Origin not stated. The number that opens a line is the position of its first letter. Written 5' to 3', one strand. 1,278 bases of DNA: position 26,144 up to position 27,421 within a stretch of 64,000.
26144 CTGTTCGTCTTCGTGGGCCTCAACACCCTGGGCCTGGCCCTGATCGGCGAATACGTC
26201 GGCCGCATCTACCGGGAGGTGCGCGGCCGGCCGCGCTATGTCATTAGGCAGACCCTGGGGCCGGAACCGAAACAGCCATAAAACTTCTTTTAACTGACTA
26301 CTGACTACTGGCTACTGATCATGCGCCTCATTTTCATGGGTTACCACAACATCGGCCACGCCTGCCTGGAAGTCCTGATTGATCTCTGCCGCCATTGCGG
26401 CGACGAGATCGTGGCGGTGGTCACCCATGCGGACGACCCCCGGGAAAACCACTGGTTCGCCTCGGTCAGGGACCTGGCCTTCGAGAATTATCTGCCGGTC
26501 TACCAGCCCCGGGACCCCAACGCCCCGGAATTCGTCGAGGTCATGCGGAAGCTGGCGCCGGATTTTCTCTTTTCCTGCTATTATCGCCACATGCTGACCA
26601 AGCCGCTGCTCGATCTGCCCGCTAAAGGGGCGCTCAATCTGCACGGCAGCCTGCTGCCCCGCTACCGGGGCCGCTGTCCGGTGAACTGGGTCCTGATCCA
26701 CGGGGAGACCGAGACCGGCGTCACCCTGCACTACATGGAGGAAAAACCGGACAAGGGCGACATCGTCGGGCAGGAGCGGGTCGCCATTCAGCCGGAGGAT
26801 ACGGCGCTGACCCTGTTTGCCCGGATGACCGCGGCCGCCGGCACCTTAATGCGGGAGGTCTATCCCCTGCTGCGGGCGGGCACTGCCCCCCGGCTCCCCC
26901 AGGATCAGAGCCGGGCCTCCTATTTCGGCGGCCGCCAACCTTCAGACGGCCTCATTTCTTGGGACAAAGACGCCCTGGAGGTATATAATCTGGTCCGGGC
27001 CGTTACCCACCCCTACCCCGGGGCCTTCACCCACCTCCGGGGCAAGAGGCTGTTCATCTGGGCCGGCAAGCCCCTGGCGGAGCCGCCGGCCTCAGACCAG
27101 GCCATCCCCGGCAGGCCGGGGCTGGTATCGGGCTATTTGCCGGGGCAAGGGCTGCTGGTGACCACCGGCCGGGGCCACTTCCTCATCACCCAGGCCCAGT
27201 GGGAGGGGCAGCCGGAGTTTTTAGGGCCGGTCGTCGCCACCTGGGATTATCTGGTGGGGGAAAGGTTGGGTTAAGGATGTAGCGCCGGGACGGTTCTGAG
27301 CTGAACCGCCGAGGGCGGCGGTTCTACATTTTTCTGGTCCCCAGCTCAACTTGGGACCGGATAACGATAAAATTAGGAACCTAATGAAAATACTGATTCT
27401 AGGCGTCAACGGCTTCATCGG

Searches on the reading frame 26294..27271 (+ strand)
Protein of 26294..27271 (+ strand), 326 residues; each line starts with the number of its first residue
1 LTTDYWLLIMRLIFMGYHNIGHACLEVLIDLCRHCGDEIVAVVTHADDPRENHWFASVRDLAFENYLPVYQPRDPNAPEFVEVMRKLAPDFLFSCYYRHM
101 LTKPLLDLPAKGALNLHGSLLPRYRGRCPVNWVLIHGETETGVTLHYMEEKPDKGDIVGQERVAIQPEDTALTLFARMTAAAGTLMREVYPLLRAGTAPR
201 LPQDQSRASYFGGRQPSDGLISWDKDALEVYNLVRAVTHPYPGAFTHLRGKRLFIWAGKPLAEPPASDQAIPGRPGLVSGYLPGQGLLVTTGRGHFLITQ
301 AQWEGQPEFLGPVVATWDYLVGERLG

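Call 77: search_protein_families(library=pfam, proteins=[window:26294-27271:+], max_evalue=0.00001)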
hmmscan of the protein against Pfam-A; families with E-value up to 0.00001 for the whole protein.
window:26294-27271:+ (326 aa): 2 families
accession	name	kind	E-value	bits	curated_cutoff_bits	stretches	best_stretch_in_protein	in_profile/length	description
PF00551.24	Formyl_trans_N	-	5.1e-32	111.5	26.1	1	24-188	13-179/181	Formyl transferase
PF02911.23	Formyl_trans_C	-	5.1e-17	62.3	21.1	1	216-307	4-88/100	Formyl transferase, C-terminal domain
